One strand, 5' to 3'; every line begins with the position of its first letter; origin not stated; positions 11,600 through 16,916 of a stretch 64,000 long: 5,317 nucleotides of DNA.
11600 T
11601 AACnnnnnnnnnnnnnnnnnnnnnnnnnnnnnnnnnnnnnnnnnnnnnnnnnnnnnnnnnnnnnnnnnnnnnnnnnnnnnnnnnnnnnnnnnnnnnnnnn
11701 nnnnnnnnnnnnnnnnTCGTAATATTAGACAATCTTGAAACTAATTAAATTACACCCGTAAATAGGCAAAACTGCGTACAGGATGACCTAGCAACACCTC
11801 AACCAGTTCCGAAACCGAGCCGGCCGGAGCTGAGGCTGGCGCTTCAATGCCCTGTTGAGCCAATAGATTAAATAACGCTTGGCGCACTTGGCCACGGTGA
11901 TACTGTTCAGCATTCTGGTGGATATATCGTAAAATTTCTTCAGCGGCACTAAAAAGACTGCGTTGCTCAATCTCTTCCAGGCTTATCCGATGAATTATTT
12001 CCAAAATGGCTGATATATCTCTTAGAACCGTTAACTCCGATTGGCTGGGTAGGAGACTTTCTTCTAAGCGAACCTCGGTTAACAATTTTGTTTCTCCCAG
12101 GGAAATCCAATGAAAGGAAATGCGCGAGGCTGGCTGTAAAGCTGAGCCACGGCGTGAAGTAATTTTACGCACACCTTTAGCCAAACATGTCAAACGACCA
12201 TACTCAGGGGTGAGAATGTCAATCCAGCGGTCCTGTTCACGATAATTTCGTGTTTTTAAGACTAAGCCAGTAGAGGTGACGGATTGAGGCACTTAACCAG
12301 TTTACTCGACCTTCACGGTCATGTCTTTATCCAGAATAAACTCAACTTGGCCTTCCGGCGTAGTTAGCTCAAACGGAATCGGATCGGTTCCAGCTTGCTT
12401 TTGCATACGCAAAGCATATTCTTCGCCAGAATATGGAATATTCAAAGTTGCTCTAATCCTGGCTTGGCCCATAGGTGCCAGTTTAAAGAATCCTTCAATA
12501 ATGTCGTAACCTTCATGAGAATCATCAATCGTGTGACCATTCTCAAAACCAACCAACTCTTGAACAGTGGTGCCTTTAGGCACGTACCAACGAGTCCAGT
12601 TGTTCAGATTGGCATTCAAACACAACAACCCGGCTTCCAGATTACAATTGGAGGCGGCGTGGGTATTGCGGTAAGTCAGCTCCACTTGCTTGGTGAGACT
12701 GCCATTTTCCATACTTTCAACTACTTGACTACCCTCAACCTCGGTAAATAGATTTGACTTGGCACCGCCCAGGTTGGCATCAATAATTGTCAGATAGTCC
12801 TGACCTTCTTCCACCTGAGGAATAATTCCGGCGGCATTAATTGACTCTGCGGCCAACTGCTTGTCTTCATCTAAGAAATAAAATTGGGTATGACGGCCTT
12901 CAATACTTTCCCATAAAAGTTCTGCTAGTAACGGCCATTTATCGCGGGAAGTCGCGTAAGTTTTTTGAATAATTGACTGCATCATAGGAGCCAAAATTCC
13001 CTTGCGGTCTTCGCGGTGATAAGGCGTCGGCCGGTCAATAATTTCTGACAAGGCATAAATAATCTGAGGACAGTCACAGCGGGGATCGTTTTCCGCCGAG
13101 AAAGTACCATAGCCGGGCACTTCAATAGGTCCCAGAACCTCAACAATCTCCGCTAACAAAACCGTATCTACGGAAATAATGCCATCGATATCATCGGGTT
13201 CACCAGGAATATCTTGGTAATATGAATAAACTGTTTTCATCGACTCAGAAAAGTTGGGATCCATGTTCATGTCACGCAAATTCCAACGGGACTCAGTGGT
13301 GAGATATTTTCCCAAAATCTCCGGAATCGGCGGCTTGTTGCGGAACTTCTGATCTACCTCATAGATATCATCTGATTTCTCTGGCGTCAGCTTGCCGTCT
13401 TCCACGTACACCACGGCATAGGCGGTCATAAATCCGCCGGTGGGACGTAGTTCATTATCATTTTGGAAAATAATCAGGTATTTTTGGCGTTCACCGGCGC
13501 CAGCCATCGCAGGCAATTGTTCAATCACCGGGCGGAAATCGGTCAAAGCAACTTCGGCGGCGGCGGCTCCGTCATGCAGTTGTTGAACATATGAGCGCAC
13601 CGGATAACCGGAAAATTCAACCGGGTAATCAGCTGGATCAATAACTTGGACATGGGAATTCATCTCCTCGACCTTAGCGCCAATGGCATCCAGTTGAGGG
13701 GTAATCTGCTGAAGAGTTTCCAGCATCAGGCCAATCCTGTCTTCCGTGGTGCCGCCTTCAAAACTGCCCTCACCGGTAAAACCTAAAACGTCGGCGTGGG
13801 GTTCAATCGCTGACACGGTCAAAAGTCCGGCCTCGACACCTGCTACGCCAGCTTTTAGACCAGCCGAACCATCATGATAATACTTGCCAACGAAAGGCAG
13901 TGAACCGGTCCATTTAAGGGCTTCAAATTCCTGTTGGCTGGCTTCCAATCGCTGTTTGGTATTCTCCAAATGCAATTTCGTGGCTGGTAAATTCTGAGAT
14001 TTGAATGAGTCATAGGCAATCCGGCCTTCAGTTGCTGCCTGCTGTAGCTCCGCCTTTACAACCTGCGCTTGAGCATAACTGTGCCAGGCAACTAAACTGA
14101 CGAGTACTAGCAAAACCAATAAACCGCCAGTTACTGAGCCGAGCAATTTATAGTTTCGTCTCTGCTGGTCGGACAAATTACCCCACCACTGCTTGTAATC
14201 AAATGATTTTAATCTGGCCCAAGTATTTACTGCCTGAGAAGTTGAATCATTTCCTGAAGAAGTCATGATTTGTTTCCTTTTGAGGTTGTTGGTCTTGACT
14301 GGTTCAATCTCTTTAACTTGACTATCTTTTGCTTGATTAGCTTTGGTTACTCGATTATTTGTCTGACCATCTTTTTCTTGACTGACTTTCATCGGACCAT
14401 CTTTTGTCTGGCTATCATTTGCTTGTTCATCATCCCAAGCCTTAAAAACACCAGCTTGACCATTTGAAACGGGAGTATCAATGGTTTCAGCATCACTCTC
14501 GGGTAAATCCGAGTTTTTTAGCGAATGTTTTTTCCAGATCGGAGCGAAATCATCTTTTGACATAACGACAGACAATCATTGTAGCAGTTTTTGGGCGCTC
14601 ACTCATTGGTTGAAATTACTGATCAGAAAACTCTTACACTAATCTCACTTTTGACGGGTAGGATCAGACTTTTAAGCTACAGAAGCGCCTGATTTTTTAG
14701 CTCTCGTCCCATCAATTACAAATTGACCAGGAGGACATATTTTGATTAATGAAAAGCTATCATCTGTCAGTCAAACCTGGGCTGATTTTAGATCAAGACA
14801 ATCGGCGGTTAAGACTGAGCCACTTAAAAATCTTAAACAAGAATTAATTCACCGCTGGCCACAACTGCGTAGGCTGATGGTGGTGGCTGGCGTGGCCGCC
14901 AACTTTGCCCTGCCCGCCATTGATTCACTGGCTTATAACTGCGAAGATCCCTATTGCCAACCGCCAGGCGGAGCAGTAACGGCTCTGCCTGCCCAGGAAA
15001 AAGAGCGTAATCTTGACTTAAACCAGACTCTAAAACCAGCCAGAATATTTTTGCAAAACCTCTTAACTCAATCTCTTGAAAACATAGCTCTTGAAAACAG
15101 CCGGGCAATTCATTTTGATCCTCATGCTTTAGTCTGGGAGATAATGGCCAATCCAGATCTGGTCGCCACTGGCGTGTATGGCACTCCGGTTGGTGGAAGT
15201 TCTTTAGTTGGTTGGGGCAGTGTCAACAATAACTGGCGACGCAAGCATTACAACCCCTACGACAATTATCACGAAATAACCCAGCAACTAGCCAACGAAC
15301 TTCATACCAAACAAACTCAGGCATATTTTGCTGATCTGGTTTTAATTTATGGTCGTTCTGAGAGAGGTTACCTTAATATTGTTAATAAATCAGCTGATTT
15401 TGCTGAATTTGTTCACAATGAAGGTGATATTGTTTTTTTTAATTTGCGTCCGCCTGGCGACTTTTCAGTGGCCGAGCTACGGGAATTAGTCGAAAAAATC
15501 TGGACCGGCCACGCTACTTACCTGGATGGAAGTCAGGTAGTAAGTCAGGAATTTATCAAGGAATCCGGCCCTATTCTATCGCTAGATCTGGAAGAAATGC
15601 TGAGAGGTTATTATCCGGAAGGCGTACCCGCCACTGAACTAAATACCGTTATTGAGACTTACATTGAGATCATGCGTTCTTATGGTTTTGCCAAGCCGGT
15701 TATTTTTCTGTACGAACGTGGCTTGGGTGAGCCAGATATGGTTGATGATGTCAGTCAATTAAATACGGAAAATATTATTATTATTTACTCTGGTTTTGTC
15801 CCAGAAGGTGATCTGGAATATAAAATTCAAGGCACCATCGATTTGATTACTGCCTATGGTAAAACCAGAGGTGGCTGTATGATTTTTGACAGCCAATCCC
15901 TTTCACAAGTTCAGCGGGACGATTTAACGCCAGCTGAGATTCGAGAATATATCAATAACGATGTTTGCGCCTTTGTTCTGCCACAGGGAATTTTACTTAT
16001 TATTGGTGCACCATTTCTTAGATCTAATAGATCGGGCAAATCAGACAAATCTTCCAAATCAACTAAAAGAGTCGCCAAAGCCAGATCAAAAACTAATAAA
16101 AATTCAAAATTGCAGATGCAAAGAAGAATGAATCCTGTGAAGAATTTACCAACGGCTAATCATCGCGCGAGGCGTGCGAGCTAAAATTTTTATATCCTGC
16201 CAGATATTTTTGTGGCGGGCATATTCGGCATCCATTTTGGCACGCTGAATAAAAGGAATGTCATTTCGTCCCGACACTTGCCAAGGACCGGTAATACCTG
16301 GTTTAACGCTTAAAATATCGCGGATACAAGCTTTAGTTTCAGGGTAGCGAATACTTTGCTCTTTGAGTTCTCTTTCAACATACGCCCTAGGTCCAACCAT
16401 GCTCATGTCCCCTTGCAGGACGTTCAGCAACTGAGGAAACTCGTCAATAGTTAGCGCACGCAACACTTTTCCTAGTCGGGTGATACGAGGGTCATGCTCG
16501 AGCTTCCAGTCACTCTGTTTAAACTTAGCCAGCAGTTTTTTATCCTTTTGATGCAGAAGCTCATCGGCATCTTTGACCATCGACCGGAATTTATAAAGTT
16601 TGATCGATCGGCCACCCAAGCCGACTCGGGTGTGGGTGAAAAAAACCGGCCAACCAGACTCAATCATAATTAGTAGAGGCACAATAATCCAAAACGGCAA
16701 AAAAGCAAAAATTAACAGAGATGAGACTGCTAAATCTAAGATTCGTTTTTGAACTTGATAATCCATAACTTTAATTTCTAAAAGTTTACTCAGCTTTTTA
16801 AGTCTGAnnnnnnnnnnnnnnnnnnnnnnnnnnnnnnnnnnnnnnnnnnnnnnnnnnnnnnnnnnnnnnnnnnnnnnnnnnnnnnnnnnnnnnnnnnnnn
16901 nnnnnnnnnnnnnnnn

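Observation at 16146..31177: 15-kb cell-envelope glycosylation locus: leftward GT-rich operon abutting a rightward DUF167-rmlBCD-CAP operon with zero intergenic distance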

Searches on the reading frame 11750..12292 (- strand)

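Call 10: search_protein_families(library=pfam, proteins=[window:11750-12292:-], max_evalue=0.001)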
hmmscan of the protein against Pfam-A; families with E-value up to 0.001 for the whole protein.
window:11750-12292:- (180 aa): 1 family
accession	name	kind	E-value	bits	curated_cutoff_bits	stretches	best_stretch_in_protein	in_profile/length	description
PF11967.14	RecO_N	-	9.5e-19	67.7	27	1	4-75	3-75/80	Recombination protein O N terminal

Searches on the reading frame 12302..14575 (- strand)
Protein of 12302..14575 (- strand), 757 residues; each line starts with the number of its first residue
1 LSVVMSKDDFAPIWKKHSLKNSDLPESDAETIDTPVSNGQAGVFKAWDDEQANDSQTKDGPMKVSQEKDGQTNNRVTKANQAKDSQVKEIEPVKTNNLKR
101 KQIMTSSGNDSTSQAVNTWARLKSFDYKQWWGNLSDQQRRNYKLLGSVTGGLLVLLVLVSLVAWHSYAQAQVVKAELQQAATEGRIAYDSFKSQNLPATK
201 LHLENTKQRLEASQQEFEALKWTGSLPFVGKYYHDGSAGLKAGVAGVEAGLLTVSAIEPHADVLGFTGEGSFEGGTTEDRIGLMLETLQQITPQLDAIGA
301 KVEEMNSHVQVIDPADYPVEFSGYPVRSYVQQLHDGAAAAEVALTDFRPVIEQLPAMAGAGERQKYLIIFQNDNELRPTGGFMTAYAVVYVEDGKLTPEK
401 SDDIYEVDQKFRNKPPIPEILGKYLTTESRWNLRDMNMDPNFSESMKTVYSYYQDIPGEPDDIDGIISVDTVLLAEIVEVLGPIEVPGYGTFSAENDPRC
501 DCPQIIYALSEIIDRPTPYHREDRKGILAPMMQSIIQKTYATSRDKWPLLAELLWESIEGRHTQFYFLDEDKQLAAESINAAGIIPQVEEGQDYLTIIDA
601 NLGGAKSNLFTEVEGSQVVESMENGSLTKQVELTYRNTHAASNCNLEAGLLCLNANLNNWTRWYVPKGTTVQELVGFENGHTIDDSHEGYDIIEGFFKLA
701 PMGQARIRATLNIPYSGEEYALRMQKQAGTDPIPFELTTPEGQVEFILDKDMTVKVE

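Call 6: search_protein_families(library=pfam, proteins=[window:12302-14575:-], max_evalue=0.01)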
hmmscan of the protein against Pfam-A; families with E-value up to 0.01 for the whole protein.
window:12302-14575:- (757 aa): 1 family
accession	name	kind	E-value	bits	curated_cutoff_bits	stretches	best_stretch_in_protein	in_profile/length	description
PF13196.11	DUF4012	-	2.6e-24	86.8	28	1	363-496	3-134/144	Protein of unknown function (DUF4012)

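Call 82: search_protein_families(library=ncbifam, proteins=[window:12302-14575:-], max_evalue=0.0001)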
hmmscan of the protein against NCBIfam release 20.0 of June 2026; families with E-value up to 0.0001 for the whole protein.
window:12302-14575:- (757 aa): 0 families

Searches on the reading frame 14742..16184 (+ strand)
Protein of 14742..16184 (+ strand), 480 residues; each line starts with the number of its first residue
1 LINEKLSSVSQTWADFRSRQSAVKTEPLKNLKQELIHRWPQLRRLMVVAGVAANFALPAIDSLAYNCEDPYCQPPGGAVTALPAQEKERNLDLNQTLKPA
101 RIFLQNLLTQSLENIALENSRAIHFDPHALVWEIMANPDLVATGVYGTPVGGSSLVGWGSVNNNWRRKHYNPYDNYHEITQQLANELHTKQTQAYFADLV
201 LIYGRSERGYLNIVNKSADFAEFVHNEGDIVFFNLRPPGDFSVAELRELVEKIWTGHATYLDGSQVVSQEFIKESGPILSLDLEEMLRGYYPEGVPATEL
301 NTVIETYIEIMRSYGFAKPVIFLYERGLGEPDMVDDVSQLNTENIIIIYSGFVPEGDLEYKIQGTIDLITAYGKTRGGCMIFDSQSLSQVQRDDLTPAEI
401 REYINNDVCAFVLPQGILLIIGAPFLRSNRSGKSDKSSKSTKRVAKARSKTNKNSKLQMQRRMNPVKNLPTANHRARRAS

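Call 6: search_protein_families(library=pfam, proteins=[window:14742-16184:+], max_evalue=0.01)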
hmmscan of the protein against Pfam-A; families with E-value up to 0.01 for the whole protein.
window:14742-16184:+ (480 aa): 0 families

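Call 82: search_protein_families(library=ncbifam, proteins=[window:14742-16184:+], max_evalue=0.0001)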
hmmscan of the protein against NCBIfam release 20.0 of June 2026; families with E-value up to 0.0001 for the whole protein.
window:14742-16184:+ (480 aa): 0 families

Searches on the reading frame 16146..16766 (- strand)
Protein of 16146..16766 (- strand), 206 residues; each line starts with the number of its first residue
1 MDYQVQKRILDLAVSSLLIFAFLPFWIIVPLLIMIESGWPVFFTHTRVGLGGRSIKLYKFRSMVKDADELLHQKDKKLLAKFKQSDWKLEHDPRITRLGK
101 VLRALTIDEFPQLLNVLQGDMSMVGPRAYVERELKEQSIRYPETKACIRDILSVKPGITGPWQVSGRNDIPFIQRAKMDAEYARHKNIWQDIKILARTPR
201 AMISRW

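Call 5: search_protein_families(library=pfam, proteins=[window:16146-16766:-], max_evalue=0.01)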
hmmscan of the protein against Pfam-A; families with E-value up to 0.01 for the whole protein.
window:16146-16766:- (206 aa): 1 family
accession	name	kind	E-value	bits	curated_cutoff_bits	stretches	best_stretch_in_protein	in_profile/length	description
PF02397.22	Bac_transf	-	2e-59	200.6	27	1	7-203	1-178/179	Bacterial sugar transferase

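Call 34: search_protein_families(library=ncbifam, proteins=[window:16146-16766:-], max_evalue=0.001)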
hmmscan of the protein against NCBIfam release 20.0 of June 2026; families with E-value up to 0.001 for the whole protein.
window:16146-16766:- (206 aa): 10 families
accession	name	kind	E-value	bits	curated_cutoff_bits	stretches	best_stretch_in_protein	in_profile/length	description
TIGR03025.1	EPS_sugtrans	subfamily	3.9e-69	234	295.55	1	4-204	255-440/445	exopolysaccharide biosynthesis polyprenyl glycosylphosphotransferase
TIGR03022.1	WbaP_sugtrans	subfamily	4.4e-64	217.4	403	1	5-205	257-452/456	undecaprenyl-phosphate galactose phosphotransferase WbaP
NF052601.1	undeca_RfbP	equivalog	1.8e-59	201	330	1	3-203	41-236/244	undecaprenyl-phosphate galactose phosphotransferase family protein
TIGR03023.1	WcaJ_sugtrans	equivalog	1.6e-50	172.7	410.75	1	4-202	260-446/453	undecaprenyl-phosphate glucose phosphotransferase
NF041877.1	EPS_EpsZ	equivalog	4.6e-45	154.1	800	1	6-200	265-450/459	exopolysaccharide biosynthesis polyisoprenyl-phosphate hexose-1-phosphate transferase EpsZ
NF011751.0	PRK15204.1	equivalog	5.2e-40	137.4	907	1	6-205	279-472/476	undecaprenyl-phosphate galactose phosphotransferase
TIGR03013.1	EpsB_2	subfamily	3.7e-35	121.9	393.35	1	4-200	252-434/443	TIGR03013 family XrtA/PEP-CTERM system glycosyltransferase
NF007518.0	PRK10124.1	equivalog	1.1e-29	103.5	684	1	5-196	272-451/464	undecaprenyl-phosphate glucose phosphotransferase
NF050817.1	PolSacchBiosHfsE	equivalog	2.8e-25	89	750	1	6-198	271-455/467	polysaccharide biosynthesis protein HfsE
NF045514.1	glycotran_HepC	equivalog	9.7e-21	74.1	140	1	5-129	115-212/220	heterocyst development glycosyltransferase HepC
